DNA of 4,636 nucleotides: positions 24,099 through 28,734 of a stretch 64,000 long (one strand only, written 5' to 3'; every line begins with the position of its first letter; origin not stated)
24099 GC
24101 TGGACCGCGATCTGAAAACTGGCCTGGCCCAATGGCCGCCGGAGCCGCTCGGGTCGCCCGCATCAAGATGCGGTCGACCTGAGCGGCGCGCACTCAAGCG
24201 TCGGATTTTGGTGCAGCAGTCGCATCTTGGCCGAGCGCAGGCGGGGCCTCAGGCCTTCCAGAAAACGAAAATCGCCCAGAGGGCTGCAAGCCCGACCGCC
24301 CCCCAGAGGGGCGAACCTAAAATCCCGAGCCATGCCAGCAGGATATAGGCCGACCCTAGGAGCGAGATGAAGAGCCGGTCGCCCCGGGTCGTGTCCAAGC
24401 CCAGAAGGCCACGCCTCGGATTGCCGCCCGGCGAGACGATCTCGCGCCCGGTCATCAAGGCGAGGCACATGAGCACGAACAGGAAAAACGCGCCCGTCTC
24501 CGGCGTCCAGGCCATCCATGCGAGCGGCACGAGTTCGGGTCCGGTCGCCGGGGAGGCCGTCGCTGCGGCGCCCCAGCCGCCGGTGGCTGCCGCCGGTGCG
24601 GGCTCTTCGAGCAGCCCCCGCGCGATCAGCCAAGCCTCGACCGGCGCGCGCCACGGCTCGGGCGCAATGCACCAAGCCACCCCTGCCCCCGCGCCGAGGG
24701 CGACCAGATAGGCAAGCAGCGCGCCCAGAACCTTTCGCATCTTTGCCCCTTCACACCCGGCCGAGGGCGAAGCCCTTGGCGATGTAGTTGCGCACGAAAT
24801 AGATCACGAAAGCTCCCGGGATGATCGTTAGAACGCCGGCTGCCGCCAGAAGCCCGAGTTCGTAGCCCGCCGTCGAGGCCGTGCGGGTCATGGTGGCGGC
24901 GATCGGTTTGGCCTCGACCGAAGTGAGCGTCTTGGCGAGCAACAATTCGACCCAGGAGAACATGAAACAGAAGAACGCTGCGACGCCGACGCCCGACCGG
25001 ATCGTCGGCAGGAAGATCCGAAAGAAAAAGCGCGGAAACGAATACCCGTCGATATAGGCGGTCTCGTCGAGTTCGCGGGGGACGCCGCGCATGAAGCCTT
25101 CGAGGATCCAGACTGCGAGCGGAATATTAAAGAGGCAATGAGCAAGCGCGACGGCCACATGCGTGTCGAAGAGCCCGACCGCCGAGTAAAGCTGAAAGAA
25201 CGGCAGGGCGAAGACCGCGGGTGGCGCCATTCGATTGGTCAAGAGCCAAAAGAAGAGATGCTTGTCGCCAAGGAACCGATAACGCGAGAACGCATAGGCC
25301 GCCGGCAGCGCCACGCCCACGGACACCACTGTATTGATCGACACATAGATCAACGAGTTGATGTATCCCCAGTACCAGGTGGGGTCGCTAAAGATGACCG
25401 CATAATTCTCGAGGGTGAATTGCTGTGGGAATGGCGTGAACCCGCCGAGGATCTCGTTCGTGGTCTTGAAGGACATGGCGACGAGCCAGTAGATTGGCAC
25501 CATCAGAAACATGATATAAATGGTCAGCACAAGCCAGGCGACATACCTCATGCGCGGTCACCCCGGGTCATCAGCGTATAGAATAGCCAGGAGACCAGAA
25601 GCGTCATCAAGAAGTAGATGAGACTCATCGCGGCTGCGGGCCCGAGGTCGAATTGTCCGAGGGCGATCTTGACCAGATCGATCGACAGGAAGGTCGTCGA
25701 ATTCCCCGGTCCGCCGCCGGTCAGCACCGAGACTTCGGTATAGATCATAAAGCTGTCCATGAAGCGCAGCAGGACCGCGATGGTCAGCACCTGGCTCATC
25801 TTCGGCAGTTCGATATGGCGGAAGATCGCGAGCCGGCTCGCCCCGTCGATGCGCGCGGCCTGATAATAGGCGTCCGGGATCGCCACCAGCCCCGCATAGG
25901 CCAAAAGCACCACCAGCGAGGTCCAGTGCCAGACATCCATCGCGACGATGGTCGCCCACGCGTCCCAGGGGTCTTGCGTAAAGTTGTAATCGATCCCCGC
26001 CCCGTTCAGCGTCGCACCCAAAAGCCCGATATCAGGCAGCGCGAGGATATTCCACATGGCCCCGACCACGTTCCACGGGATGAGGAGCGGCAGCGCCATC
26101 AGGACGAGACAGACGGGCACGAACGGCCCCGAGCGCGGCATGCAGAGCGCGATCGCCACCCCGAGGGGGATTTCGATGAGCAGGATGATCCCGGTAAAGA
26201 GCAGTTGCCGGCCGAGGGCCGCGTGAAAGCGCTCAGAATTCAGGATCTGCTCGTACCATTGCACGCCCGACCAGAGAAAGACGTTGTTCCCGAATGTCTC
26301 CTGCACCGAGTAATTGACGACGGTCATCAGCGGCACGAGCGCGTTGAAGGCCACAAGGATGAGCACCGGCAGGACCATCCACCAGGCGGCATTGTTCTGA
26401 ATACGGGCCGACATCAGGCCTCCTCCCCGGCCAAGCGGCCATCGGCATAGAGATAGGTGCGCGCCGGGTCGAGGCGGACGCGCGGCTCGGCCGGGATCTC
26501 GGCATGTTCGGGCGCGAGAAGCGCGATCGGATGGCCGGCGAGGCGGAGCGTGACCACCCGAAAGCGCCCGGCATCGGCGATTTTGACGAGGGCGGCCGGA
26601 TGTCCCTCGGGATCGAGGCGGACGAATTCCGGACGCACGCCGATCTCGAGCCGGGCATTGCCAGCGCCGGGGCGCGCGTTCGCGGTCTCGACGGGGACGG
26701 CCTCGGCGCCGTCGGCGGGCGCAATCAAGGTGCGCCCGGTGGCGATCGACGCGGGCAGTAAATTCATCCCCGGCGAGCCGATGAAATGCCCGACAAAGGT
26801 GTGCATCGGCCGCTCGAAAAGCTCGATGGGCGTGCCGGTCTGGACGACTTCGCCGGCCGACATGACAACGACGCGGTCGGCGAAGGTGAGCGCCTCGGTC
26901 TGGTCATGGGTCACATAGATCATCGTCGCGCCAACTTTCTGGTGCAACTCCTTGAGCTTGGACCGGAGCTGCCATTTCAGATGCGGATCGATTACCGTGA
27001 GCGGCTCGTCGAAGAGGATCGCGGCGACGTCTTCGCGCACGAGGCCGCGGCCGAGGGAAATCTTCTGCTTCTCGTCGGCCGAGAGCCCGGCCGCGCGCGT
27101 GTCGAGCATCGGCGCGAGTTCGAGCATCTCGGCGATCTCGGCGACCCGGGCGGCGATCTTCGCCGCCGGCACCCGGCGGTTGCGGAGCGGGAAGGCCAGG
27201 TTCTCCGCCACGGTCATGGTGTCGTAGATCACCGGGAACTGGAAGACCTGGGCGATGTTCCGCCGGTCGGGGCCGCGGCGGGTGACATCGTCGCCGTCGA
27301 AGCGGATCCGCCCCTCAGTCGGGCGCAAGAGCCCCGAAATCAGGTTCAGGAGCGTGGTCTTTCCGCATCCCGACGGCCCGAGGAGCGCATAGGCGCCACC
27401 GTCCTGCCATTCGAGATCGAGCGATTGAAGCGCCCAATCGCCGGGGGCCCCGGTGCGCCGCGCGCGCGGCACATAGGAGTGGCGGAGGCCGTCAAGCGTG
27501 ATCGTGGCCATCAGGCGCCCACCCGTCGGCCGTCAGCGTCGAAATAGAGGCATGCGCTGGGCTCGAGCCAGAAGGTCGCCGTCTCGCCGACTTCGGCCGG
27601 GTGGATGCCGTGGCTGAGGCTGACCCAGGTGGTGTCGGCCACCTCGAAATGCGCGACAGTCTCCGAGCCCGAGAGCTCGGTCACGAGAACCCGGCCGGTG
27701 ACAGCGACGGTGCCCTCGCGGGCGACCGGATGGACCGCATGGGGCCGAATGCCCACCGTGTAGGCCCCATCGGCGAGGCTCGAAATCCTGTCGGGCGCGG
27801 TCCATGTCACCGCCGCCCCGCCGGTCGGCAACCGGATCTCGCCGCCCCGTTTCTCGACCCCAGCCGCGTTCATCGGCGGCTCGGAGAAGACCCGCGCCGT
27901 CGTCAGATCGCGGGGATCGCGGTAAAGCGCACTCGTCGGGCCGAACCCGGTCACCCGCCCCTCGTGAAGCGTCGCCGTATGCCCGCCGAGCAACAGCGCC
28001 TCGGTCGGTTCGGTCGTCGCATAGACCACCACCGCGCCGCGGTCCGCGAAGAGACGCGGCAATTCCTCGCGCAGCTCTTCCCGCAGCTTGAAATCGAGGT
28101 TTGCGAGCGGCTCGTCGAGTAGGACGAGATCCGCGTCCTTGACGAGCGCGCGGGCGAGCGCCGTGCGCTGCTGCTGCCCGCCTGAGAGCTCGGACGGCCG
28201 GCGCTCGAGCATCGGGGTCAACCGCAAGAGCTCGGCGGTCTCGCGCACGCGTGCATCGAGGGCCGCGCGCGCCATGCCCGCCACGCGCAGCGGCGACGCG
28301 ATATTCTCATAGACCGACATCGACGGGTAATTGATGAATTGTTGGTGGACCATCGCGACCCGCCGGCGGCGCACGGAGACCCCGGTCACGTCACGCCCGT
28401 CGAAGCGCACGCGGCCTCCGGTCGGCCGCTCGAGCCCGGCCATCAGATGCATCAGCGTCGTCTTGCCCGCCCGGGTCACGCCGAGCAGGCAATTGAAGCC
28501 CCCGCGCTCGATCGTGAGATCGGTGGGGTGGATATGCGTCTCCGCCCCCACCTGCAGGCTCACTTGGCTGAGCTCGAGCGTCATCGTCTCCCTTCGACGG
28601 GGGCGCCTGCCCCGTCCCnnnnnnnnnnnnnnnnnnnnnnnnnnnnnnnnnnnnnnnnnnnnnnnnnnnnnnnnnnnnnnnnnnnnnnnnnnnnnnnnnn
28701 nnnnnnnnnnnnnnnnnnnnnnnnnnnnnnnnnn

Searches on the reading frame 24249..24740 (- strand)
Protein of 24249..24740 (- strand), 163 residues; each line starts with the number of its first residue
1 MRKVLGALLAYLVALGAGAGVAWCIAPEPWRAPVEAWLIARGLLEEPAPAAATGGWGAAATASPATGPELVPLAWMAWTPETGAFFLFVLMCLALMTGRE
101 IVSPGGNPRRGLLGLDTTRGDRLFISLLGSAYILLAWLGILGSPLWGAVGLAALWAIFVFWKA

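Call 3: search_protein_families(library=pfam, proteins=[window:24249-24740:-], max_evalue=1)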
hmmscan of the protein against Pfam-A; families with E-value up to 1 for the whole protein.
window:24249-24740:- (163 aa): 1 family
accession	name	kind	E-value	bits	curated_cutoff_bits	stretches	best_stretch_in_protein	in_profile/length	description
PF09928.14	DUF2160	-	3.1e-30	104.8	28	1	75-162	1-87/88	Predicted small integral membrane protein (DUF2160)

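Call 9: search_protein_families(library=ncbifam, proteins=[window:24249-24740:-], max_evalue=0.01)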
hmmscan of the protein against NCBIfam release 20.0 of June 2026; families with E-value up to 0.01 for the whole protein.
window:24249-24740:- (163 aa): 0 families

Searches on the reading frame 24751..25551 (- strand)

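Call 3: search_protein_families(library=pfam, proteins=[window:24751-25551:-], max_evalue=1)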
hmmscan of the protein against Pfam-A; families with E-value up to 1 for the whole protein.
window:24751-25551:- (266 aa): 1 family
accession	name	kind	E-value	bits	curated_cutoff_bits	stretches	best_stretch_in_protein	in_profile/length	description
PF00528.27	BPD_transp_1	-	5.2e-13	49.6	26.4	1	81-260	5-181/184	Binding-protein-dependent transport system inner membrane component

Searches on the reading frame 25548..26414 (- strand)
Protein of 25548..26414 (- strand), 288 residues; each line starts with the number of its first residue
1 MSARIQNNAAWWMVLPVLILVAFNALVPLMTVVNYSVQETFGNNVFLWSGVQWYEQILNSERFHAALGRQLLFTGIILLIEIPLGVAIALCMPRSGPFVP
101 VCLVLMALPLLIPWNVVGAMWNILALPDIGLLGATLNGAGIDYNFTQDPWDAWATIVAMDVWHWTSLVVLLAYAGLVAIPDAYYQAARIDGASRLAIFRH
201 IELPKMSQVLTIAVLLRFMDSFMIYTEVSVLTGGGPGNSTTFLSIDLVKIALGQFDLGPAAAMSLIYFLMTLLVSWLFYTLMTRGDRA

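Call 3: search_protein_families(library=pfam, proteins=[window:25548-26414:-], max_evalue=1)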
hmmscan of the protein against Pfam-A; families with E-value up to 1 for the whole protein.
window:25548-26414:- (288 aa): 2 families
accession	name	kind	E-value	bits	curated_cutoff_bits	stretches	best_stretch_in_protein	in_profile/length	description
PF00528.27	BPD_transp_1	-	3.9e-18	66.3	26.4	1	82-279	2-176/184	Binding-protein-dependent transport system inner membrane component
PF12165.13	Alfin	-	0.11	12.8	21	1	159-205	75-120/127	Alfin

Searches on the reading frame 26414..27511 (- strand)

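Call 3: search_protein_families(library=pfam, proteins=[window:26414-27511:-], max_evalue=1)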
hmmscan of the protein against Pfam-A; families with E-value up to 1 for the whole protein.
window:26414-27511:- (365 aa): 15 families
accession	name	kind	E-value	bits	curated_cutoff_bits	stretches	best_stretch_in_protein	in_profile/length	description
PF00005.33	ABC_tran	-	1.5e-26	94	25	1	28-171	1-136/137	ABC transporter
PF17912.7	OB_MalK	-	2.1e-06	28.9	27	1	245-295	1-51/53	MalK OB fold domain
PF13555.12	AAA_29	-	0.0004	20.5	27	1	35-71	19-54/61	P-loop containing region of AAA domain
PF03193.22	RsgA_GTPase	-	0.0034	17.7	30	1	29-65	98-133/174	RsgA GTPase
PF13304.12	AAA_21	-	0.0047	17.5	27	1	42-107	3-76/304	AAA domain, putative AbiEii toxin, Type IV TA system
PF08402.16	TOBE_2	-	0.009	16.6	21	1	290-342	1-61/76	TOBE domain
PF06414.18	Zeta_toxin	-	0.025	14.4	22.3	1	43-88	21-66/199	Zeta toxin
PF00004.35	AAA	-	0.037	14.9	21.2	1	43-91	3-51/131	ATPase family associated with various cellular activities (AAA)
PF13401.12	AAA_22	-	0.039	14.7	27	1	38-62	5-29/130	AAA domain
PF13173.12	AAA_14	-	0.041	14.3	27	1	40-83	4-47/129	AAA domain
PF07728.20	AAA_5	-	0.074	13.5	22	1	43-63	4-24/139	AAA domain (dynein-related subfamily)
PF13476.12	AAA_23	-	0.078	14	27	1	32-59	16-40/201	AAA domain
PF13521.12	AAA_28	-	0.15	12.7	27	1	41-59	2-20/164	AAA domain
PF03215.21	Rad17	-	0.18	12.2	23.8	1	41-60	48-67/186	Rad17 P-loop domain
PF05729.18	NACHT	-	0.23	11.7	26.7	1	42-59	4-21/167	NACHT domain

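Call 9: search_protein_families(library=ncbifam, proteins=[window:26414-27511:-], max_evalue=0.01)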
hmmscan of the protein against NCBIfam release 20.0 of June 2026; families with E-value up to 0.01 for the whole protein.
window:26414-27511:- (365 aa): 186 families (the best 25 are shown)
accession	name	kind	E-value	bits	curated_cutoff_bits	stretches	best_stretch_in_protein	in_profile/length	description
NF008653.0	PRK11650.1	subfamily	5.1e-84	282.3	432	1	25-349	17-339/357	sn-glycerol-3-phosphate ABC transporter ATP-binding protein UgpC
TIGR01187.1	potA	subfamily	2.3e-67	227.4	355.6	1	43-300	1-255/325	polyamine ABC transporter ATP-binding protein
NF006987.0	PRK09452.1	equivalog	1.4e-66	224.7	482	1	27-300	32-302/378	spermidine/putrescine ABC transporter ATP-binding protein PotA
NF008233.0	PRK11000.1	equivalog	1.3e-65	221.6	568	1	29-297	20-288/369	maltose/maltodextrin ABC transporter ATP-binding protein MalK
TIGR03265.1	PhnT2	equivalog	1.7e-65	221.6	457.7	1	27-307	19-290/353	putative 2-aminoethylphosphonate ABC transporter ATP-binding protein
NF040933.2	ABC_arch_GlcV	equivalog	7.3e-62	209.3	450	1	27-321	21-311/357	glucose ABC transporter ATP-binding protein GlcV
NF008513.0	PRK11432.1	equivalog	1.7e-61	208.1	496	1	28-313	22-299/351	ferric ABC transporter ATP-binding protein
TIGR00968.1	3a0106s01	subfamily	3.9e-59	200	342.75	1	27-246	15-233/237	sulfate ABC transporter ATP-binding protein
NF040840.2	tungstate_WtpC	equivalog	3.2e-58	197.6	440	1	26-298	14-277/347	tungstate ABC transporter ATP-binding protein WtpC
NF043075.1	MMSYN1_0197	equivalog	4.8e-58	196.7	550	1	25-247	15-236/341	spermidine/putrescine ABC transporter ATP-binding protein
TIGR03258.1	PhnT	equivalog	7.9e-56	189.6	499.15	1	26-259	22-253/359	2-aminoethylphosphonate ABC transport system ATP-binding subunit PhnT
NF008105.0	PRK10851.1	equivalog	1.7e-52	178.3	502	1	28-264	18-255/362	sulfate/thiosulfate ABC transporter ATP-binding protein CysA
NF008621.0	PRK11607.1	equivalog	3e-50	171.1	613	1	24-299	31-304/377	putrescine ABC transporter ATP-binding subunit PotG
TIGR01186.1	proV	subfamily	6.1e-46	157.2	326.6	1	26-246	7-232/363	betaine/proline/choline family ABC transporter ATP-binding protein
TIGR02142.1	modC_ABC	equivalog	4.2e-41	141.4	285.05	1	31-235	16-223/353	molybdenum ABC transporter ATP-binding protein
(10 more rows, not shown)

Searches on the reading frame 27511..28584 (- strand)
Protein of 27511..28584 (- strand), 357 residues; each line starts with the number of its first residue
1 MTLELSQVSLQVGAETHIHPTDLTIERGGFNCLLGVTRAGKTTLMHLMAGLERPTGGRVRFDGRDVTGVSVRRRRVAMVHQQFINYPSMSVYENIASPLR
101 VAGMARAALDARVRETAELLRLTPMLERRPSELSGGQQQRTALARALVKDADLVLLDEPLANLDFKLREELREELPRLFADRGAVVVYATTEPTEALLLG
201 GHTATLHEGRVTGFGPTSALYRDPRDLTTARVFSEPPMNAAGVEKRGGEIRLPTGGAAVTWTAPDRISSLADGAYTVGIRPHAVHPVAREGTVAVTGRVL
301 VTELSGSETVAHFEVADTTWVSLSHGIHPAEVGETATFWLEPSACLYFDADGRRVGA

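Call 3: search_protein_families(library=pfam, proteins=[window:27511-28584:-], max_evalue=1)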
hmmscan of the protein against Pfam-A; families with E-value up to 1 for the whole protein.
window:27511-28584:- (357 aa): 4 families
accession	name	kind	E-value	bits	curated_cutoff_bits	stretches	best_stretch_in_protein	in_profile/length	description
PF00005.33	ABC_tran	-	6.7e-29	101.7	25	1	20-161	3-137/137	ABC transporter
PF08402.16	TOBE_2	-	2.9e-06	27.7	21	1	277-348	1-76/76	TOBE domain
PF13304.12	AAA_21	-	0.00086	19.9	27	1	128-190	233-297/304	AAA domain, putative AbiEii toxin, Type IV TA system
PF02463.25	SMC_N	-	0.015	15.2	40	1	105-179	109-187/220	RecF/RecN/SMC N terminal domain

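Call 9: search_protein_families(library=ncbifam, proteins=[window:27511-28584:-], max_evalue=0.01)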
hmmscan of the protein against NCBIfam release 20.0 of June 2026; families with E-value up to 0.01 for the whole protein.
window:27511-28584:- (357 aa): 182 families (the best 25 are shown)
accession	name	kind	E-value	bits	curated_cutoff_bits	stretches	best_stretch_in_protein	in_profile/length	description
NF008653.0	PRK11650.1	subfamily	8.1e-68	229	432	1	3-354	4-353/357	sn-glycerol-3-phosphate ABC transporter ATP-binding protein UgpC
TIGR01187.1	potA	subfamily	1.9e-57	194.8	355.6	1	33-318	1-289/325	polyamine ABC transporter ATP-binding protein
NF040933.2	ABC_arch_GlcV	equivalog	2.2e-57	194.5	450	1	21-321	25-329/357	glucose ABC transporter ATP-binding protein GlcV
NF006987.0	PRK09452.1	equivalog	4e-56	190.3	482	1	3-251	18-266/378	spermidine/putrescine ABC transporter ATP-binding protein PotA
NF008233.0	PRK11000.1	equivalog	2.4e-55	187.9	568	1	5-353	6-358/369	maltose/maltodextrin ABC transporter ATP-binding protein MalK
TIGR03265.1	PhnT2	equivalog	8.2e-55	186.4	457.7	1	3-330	5-327/353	putative 2-aminoethylphosphonate ABC transporter ATP-binding protein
NF008513.0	PRK11432.1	equivalog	1.6e-54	185.2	496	1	3-292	7-290/351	ferric ABC transporter ATP-binding protein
NF040840.2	tungstate_WtpC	equivalog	2e-51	175.3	440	1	15-284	13-276/347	tungstate ABC transporter ATP-binding protein WtpC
TIGR03258.1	PhnT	equivalog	3.8e-51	174.2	499.15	1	5-343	11-352/359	2-aminoethylphosphonate ABC transport system ATP-binding subunit PhnT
TIGR00968.1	3a0106s01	subfamily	1.5e-49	168.7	342.75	1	4-225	2-223/237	sulfate ABC transporter ATP-binding protein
NF043075.1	MMSYN1_0197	equivalog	1.5e-48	165.5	550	1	3-233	3-233/341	spermidine/putrescine ABC transporter ATP-binding protein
NF008621.0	PRK11607.1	equivalog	8.5e-43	146.6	613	1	13-230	30-247/377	putrescine ABC transporter ATP-binding subunit PotG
NF008105.0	PRK10851.1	equivalog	6.4e-42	143.5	502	1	1-320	1-315/362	sulfate/thiosulfate ABC transporter ATP-binding protein CysA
TIGR01186.1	proV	subfamily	4.8e-40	137.8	326.6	1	13-226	4-223/363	betaine/proline/choline family ABC transporter ATP-binding protein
TIGR02673.1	FtsE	equivalog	7.2e-39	133.7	264.85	1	4-193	3-197/214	cell division ATP-binding protein FtsE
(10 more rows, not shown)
